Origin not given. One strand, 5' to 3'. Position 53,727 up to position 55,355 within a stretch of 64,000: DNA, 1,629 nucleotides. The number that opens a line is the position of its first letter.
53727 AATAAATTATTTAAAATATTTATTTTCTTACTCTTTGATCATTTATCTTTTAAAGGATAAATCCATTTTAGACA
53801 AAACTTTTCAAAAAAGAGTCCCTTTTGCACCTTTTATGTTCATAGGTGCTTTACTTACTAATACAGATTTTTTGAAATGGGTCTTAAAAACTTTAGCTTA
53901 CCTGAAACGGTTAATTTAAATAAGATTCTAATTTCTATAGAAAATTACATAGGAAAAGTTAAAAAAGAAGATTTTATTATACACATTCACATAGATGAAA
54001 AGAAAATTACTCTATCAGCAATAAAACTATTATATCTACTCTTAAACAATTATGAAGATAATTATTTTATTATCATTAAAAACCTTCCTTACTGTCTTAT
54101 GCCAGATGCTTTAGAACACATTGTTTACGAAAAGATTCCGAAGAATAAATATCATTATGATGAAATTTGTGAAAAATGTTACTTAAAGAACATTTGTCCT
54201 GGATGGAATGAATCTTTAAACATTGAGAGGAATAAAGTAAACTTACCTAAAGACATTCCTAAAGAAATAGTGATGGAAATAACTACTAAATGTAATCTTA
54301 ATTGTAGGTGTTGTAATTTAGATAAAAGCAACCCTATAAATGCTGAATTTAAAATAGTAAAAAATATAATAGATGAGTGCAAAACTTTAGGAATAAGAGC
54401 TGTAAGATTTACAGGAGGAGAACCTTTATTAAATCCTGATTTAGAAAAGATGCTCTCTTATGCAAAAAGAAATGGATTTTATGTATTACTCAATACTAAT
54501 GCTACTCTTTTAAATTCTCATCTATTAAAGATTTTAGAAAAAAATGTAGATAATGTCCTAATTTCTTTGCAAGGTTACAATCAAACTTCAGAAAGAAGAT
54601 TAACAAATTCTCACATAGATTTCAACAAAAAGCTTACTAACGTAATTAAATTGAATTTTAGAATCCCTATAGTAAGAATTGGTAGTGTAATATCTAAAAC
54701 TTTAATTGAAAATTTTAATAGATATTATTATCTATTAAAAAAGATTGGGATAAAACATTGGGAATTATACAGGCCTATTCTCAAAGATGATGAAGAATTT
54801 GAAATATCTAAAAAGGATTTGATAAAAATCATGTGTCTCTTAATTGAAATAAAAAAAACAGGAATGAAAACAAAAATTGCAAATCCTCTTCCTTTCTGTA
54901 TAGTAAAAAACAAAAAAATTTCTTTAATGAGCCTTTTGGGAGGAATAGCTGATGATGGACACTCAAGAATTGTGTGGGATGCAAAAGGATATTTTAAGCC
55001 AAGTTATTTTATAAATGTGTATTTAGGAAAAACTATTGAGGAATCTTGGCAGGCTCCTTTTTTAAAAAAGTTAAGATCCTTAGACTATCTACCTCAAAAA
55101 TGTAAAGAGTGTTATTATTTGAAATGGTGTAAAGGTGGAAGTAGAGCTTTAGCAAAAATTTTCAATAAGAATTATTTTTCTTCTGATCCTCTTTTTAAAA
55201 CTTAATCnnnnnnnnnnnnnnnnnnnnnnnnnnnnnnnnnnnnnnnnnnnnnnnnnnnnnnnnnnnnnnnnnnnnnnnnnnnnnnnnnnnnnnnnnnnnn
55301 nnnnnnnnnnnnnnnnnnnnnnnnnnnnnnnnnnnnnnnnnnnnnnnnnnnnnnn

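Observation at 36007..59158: ~23-kb accessory island saturated with radical SAM enzymes plus aminosugar-tailoring genes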

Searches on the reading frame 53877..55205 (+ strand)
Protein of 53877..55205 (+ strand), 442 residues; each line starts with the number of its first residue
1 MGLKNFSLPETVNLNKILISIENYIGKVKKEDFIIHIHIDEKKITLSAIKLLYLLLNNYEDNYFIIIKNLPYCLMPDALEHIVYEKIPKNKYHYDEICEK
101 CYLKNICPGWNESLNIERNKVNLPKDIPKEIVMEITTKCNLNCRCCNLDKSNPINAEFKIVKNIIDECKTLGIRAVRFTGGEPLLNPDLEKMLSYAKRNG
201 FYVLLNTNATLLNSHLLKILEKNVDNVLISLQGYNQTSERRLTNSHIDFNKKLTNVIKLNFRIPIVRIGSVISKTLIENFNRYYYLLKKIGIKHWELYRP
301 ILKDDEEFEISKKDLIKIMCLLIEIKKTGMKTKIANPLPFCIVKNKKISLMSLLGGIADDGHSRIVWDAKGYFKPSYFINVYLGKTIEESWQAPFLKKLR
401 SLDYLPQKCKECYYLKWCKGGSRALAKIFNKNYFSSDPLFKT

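Call 5: search_protein_families(library=pfam, proteins=[window:53877-55205:+], max_evalue=0.01)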
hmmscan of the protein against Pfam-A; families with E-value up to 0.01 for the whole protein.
window:53877-55205:+ (442 aa): 2 families
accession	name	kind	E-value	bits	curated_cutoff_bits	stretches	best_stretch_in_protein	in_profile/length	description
PF04055.27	Radical_SAM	-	5.2e-19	69.5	29.5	1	133-258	1-135/166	Radical SAM superfamily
PF13353.11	Fer4_12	-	0.00027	21.7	22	1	137-201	13-82/137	4Fe-4S single cluster domain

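Call 8: search_protein_families(library=ncbifam, proteins=[window:53877-55205:+], max_evalue=0.01)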
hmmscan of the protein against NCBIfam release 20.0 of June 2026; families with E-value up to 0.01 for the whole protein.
window:53877-55205:+ (442 aa): 68 families (the best 25 are shown)
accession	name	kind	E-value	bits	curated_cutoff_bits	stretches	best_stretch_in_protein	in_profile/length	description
TIGR04317.1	W_rSAM_matur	equivalog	4.5e-25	88.5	380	1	128-294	3-178/349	tungsten cofactor oxidoreductase radical SAM maturase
TIGR04545.1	rSAM_ahbD_hemeb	equivalog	6.7e-23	81.7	500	1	131-439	2-334/339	heme b synthase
TIGR04053.2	TIGR04053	equivalog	4.2e-22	78.9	395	2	128-329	7-218/366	TIGR04053 family radical SAM/SPASM domain-containing protein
TIGR04347.1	pseudo_SAM_Halo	equivalog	1.4e-20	73.9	525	2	130-239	39-152/390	TIGR04347 family pseudo-SAM/SPASM protein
TIGR04055.1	rSAM_NirJ2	equivalog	3.4e-20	72.8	500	2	134-252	5-126/326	putative heme d1 biosynthesis radical SAM protein NirJ2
TIGR04051.1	rSAM_NirJ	equivalog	1.1e-18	67.4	515.45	1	132-257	5-133/354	heme d1 biosynthesis radical SAM protein NirJ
TIGR02109.1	PQQ_syn_pqqE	equivalog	1.4e-18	67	381.35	1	127-294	5-176/358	pyrroloquinoline quinone biosynthesis protein PqqE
TIGR04054.1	rSAM_NirJ1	equivalog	3.9e-18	65.2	650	1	131-297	38-207/387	putative heme d1 biosynthesis radical SAM protein NirJ1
TIGR02666.1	moaA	equivalog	1.1e-17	64.1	284.05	1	133-274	14-166/336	GTP 3',8-cyclase MoaA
TIGR04546.1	rSAM_ahbC_deAc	equivalog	5.3e-17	61.7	650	1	125-258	35-171/390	12,18-didecarboxysiroheme deacetylase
NF045574.1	sacti_mat_StsB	exception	8e-17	61.2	625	1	116-425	83-398/466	StsB family radical SAM/SPASM domain sactipeptide maturase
TIGR04251.1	SCM_rSAM_ScmF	equivalog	1.3e-16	61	400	1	130-253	5-135/353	SynChlorMet cassette radical SAM/SPASM protein ScmF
TIGR04133.1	rSAM_w_lipo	hypoth_equivalog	3e-16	59.3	425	1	129-330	24-236/350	TIGR04133 family radical SAM/SPASM protein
TIGR02668.1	moaA_archaeal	equivalog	4e-16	58.9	325.25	1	131-251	12-135/303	GTP 3',8-cyclase MoaA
NF050035.1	rSAM_WgK_link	exception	1.5e-15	57.1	650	1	128-281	8-165/367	radical SAM/SPASM peptide maturase WgkB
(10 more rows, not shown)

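Call 40: find_related_loci(query=A2, collection=metagenome_contigs, flank=10000)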
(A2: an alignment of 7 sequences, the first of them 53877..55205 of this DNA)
Query A2 (442 aa) in metagenome_contigs; peptide patterns used: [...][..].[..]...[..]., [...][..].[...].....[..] (x = any residue, [..] = any of these).
600 stretches matched a pattern (row limit reached: there are more); 434 encode a relative of the query (tblastn E <= 1e-3); the best 80 are kept; 80 distinct loci.
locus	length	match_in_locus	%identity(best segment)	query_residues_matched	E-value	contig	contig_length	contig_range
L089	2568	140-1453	55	5-440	1e-160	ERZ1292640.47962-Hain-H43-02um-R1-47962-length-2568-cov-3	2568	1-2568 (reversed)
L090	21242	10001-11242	38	31-438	1e-92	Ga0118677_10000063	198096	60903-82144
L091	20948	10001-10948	45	127-438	1e-87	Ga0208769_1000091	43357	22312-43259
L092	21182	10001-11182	38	51-438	3e-84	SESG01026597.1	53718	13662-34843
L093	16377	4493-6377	44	120-441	8e-79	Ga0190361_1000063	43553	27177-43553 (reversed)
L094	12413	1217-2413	36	46-438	3e-78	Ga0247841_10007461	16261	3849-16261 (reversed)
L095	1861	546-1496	38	121-440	1e-73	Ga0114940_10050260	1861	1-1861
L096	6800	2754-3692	37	127-440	1e-67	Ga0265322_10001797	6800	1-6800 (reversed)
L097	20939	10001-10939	37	127-440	1e-67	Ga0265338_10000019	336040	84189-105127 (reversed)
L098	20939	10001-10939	37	127-440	9e-67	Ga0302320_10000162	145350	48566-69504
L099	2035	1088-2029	36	112-426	4e-67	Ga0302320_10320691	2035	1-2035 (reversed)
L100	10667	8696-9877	34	58-439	2e-62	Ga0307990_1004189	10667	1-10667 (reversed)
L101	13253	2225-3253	33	63-420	5e-49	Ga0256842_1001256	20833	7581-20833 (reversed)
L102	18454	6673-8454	32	67-441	1e-48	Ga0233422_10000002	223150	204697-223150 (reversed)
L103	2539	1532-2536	31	69-378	1e-39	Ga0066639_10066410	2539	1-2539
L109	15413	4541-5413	35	126-421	1e-38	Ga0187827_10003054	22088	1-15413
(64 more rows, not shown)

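Call 46: search_protein_families(library=padloc, proteins=[window:53877-55205:+], max_evalue=0.01)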
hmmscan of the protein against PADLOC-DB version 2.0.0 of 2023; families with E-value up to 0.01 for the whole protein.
window:53877-55205:+ (442 aa): 3 families
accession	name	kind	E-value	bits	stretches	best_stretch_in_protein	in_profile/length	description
PDLC02904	pVip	-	1.2e-20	72.1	1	133-315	7-190/262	Viperins associated with kinases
PDLC02903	pVip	-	2.8e-18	64.3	1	131-314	2-185/257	Viperins not associated with kinases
PDLC02905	pVip-kinase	-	1.5e-05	22.5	1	162-239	222-299/474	Viperin-kinase fusion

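Call 57: search_protein_representatives(protein=window:53877-55205:+)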
Query: 442 residues. Proteins with E-value up to 0.001 (for the whole library): 28896; up to 1e-10: 2627; up to 1e-30: 180. The best 150 are listed.
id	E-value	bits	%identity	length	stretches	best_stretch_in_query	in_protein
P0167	7.1e-154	529.2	56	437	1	13-441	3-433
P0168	7.0e-122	423.8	48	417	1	17-421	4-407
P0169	2.1e-120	418.9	48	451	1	14-439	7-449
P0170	1.2e-118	413.2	48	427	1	27-441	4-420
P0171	7.9e-117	407.2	48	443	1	34-440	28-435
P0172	9.5e-115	400.3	44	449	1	20-440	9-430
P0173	8.3e-106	370.8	45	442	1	42-441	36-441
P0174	1.2e-103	363.7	45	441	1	49-440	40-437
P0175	1.6e-98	346.9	42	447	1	16-440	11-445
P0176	5.7e-98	345.0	40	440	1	9-440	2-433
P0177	3.0e-97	342.6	43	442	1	48-439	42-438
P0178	1.8e-95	336.7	41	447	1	26-442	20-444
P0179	3.2e-94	332.6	46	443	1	68-441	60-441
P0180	1.0e-93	331.0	42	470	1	51-440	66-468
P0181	1.4e-91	323.9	45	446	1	55-439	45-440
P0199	5.3e-75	269.3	35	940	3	66-440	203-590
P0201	7.6e-74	265.5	30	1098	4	125-436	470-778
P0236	5.9e-57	209.8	32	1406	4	63-422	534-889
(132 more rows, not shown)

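Call 59: search_protein_families(library=pfam, proteins=[L097:15176-16105:-, L097:16110-17324:-, L097:17364-17792:-, L097:17811-19529:-, L097:19538-20935:-, L097:12154-12927:-, L101:7184-7942:-, L093:14835-15473:-, L097:2851-4548:-, L097:7805-8965:-], max_evalue=0.01)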
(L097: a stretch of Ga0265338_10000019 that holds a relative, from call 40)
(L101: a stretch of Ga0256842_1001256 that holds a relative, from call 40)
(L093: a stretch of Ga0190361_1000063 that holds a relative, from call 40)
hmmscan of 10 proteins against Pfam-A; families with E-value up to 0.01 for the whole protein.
L097:15176-16105:- (309 aa): 1 family
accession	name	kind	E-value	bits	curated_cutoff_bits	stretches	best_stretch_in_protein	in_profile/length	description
PF01166.23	TSC22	-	0.0019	18.8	30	0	188-215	19-46/57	TSC-22/dip/bun family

L097:16110-17324:- (404 aa): 1 family
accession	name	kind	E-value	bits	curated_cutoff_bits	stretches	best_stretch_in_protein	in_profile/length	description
PF00482.28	T2SSF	-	1.3e-67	225.9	25.2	2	70-193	1-125/125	Type II secretion system (T2SS), protein F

L097:17364-17792:- (142 aa): 1 family
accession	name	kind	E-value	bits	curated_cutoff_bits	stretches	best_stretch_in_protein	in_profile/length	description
PF05157.20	MshEN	-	3.1e-14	53.2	23.1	1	61-142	2-84/90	MshEN domain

L097:17811-19529:- (572 aa): 10 families
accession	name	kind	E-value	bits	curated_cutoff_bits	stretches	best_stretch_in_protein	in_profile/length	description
PF00437.27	T2SSE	-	1.6e-129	432.2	24.9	1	184-565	4-370/370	Type II/IV secretion system protein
PF05157.20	MshEN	-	3.5e-21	75.4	23.1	1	61-146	2-88/90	MshEN domain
PF25199.1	nSTAND_NTPase5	-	7.6e-05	23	34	1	319-368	38-88/145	Novel STAND NTPase 5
PF13401.12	AAA_22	-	0.00012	22.8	27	1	323-378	6-56/130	AAA domain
PF20720.3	nSTAND3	-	0.00062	19.9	27.2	1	318-359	13-54/155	Novel STAND NTPase 3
PF13555.12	AAA_29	-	0.00077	19.6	27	1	321-339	21-39/61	P-loop containing region of AAA domain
PF13173.12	AAA_14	-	0.00098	19.6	27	1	324-415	4-86/129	AAA domain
PF00005.33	ABC_tran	-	0.0015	19.5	25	1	324-357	13-45/137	ABC transporter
PF13191.12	AAA_16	-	0.0051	17.8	32.6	0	321-376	24-82/167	AAA ATPase domain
PF13476.12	AAA_23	-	0.0069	17.5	27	0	322-340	19-37/201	AAA domain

L097:19538-20935:- (465 aa): 9 families
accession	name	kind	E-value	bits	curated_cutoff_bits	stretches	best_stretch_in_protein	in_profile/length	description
PF00437.27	T2SSE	-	1.4e-132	442.3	24.9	1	75-460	3-370/370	Type II/IV secretion system protein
PF04056.20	Ssl1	-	0.0011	19.3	27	1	311-381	106-172/193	Ssl1-like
PF20720.3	nSTAND3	-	0.0018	18.5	27.2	0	202-255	5-57/155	Novel STAND NTPase 3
PF13401.12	AAA_22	-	0.0021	18.8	27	0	214-260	4-50/130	AAA domain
PF05157.20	MshEN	-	0.0026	18.1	23.1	0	3-35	53-86/90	MshEN domain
PF13604.12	AAA_30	-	0.0038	17.4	27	0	207-247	10-50/191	AAA domain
PF13476.12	AAA_23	-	0.005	17.9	27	0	215-235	19-39/201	AAA domain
PF13086.12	AAA_11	-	0.005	17.1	27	0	204-239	7-41/257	AAA domain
PF00004.35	AAA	-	0.0087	16.9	21.2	0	218-293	1-66/131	ATPase family associated with various cellular activities (AAA)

L097:12154-12927:- (257 aa): 0 families

L101:7184-7942:- (252 aa): 1 family
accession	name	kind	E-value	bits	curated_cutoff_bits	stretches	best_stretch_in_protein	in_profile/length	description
PF10106.14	DUF2345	-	0.00019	21.7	30.7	1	122-234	15-125/151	Uncharacterized protein conserved in bacteria (DUF2345)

L093:14835-15473:- (212 aa): 0 families

L097:2851-4548:- (565 aa): 1 family
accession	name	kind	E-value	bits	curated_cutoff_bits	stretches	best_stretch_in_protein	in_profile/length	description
PF04820.20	Trp_halogenase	-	9.4e-07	28.5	21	1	91-345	148-388/458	Tryptophan halogenase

L097:7805-8965:- (386 aa): 1 family
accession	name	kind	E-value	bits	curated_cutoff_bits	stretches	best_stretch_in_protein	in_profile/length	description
PF04055.27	Radical_SAM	-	2.3e-21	77.1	29.5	1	178-337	3-164/166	Radical SAM superfamily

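Call 64: search_protein_families(library=pfam, proteins=[L102:6703-10056:+, L102:603-3014:+, L109:4478-7087:+, L109:7056-9656:+, L109:11310-12908:+, L109:12915-15413:+, L102:12202-13707:+, P0201, P0236, P0199], max_evalue=0.001)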
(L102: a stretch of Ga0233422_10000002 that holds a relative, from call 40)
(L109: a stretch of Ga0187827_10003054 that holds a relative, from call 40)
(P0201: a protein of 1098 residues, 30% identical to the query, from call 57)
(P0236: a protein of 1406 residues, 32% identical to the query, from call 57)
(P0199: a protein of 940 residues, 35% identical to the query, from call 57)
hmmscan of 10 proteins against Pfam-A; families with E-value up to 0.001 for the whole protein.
L102:6703-10056:+ (1117 aa): 4 families
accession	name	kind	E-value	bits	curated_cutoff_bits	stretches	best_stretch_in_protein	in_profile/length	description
PF04055.27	Radical_SAM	-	1.4e-68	230.7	29.5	3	6-164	1-166/166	Radical SAM superfamily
PF13353.11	Fer4_12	-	2.7e-15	57.3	22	1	289-379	12-110/137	4Fe-4S single cluster domain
PF02310.24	B12-binding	-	1.1e-13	51.5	32.1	1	603-720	12-120/121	B12 binding domain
PF13186.11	SPASM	-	3.8e-06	27.5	21.5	1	505-559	6-67/67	Iron-sulfur cluster-binding domain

L102:603-3014:+ (803 aa): 2 families
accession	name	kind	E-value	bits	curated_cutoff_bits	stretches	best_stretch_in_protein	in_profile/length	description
PF04055.27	Radical_SAM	-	3e-46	158.1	29.5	2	12-165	3-166/166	Radical SAM superfamily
PF13353.11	Fer4_12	-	7.8e-08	33.2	22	0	16-127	15-134/137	4Fe-4S single cluster domain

L109:4478-7087:+ (869 aa): 8 families
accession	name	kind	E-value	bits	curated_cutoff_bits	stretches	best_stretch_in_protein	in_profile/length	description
PF00535.33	Glycos_transf_2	-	6.8e-27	94.9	23.3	1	330-470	1-143/168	Glycosyl transferase family 2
PF04055.27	Radical_SAM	-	4e-18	66.6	29.5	1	29-164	1-143/166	Radical SAM superfamily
PF10111.15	Glyco_tranf_2_2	-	5e-14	52.9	27.3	1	330-558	1-220/276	Glycosyltransferase like family 2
PF13641.12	Glyco_tranf_2_3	-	2.2e-08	34.9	27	1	329-434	3-110/230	Glycosyltransferase like family 2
PF13353.11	Fer4_12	-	3.5e-07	31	22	1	33-122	13-110/137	4Fe-4S single cluster domain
PF13186.11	SPASM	-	6.8e-07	29.9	21.5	1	250-304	6-67/67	Iron-sulfur cluster-binding domain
PF01522.26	Polysacc_deac_1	-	6.2e-06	26.6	23.1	1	648-764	24-123/124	Polysaccharide deacetylase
PF02709.20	Glyco_transf_7C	-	4.9e-05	23.3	23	1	501-545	20-63/78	N-terminal domain of galactosyltransferase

L109:7056-9656:+ (866 aa): 4 families
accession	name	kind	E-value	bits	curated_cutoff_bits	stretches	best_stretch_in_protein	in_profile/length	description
PF04055.27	Radical_SAM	-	1.2e-17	65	29.5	1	540-696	1-165/166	Radical SAM superfamily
PF04101.22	Glyco_tran_28_C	-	1.9e-14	54.5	22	1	226-342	26-150/166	Glycosyltransferase family 28 C-terminal domain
PF13353.11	Fer4_12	-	1.3e-07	32.5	22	1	543-631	12-101/137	4Fe-4S single cluster domain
PF13186.11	SPASM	-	3.9e-07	30.7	21.5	1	774-829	1-66/67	Iron-sulfur cluster-binding domain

L109:11310-12908:+ (532 aa): 3 families
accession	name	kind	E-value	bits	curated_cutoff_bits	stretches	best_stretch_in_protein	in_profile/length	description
PF04055.27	Radical_SAM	-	4.5e-38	131.5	29.5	2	20-172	6-162/166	Radical SAM superfamily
PF13186.11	SPASM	-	4.4e-11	43.3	21.5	1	264-339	1-67/67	Iron-sulfur cluster-binding domain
PF13353.11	Fer4_12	-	0.00014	22.6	22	0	21-97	15-95/137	4Fe-4S single cluster domain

L109:12915-15413:+ (833 aa): 3 families
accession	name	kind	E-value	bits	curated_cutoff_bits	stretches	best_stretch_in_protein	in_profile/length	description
PF04055.27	Radical_SAM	-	7e-61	205.7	29.5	3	601-742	3-148/166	Radical SAM superfamily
PF13353.11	Fer4_12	-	1.2e-12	48.8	22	1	605-694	15-108/137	4Fe-4S single cluster domain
PF13186.11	SPASM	-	2.5e-11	44.1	21.5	1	299-374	1-67/67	Iron-sulfur cluster-binding domain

L102:12202-13707:+ (501 aa): 2 families
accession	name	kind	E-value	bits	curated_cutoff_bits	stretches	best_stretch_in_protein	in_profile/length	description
PF04055.27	Radical_SAM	-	3.5e-24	86.3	29.5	1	12-174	2-166/166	Radical SAM superfamily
PF13353.11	Fer4_12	-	0.0002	22.1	22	1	14-112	12-112/137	4Fe-4S single cluster domain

P0201 (1098 aa): 3 families
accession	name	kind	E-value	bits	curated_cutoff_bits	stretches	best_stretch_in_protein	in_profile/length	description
PF04055.27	Radical_SAM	-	9.5e-58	195.5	29.5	4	9-121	1-120/166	Radical SAM superfamily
PF13186.11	SPASM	-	1.2e-24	86.8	21.5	3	1032-1092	1-66/67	Iron-sulfur cluster-binding domain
PF13353.11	Fer4_12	-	6.7e-19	69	22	1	12-103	12-111/137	4Fe-4S single cluster domain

P0236 (1406 aa): 4 families
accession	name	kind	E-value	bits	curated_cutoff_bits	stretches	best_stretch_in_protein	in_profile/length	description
PF04055.27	Radical_SAM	-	6.2e-68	228.6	29.5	4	10-167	2-166/166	Radical SAM superfamily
PF13353.11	Fer4_12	-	2.2e-20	73.8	22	1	610-716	12-125/137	4Fe-4S single cluster domain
PF02310.24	B12-binding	-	8.9e-20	71.2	32.1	1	920-1019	8-109/121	B12 binding domain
PF13186.11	SPASM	-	8.9e-06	26.3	21.5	1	825-880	5-67/67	Iron-sulfur cluster-binding domain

P0199 (940 aa): 4 families
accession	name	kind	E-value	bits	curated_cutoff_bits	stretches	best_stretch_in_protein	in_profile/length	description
PF04055.27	Radical_SAM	-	1.1e-55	188.7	29.5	3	630-788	1-165/166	Radical SAM superfamily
PF13353.11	Fer4_12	-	2e-22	80.4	22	3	280-389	13-126/137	4Fe-4S single cluster domain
PF13186.11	SPASM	-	3.2e-14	53.4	21.5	1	862-926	2-67/67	Iron-sulfur cluster-binding domain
PF00702.32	Hydrolase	-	0.00048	21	26.4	0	45-79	92-125/191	haloacid dehalogenase-like hydrolase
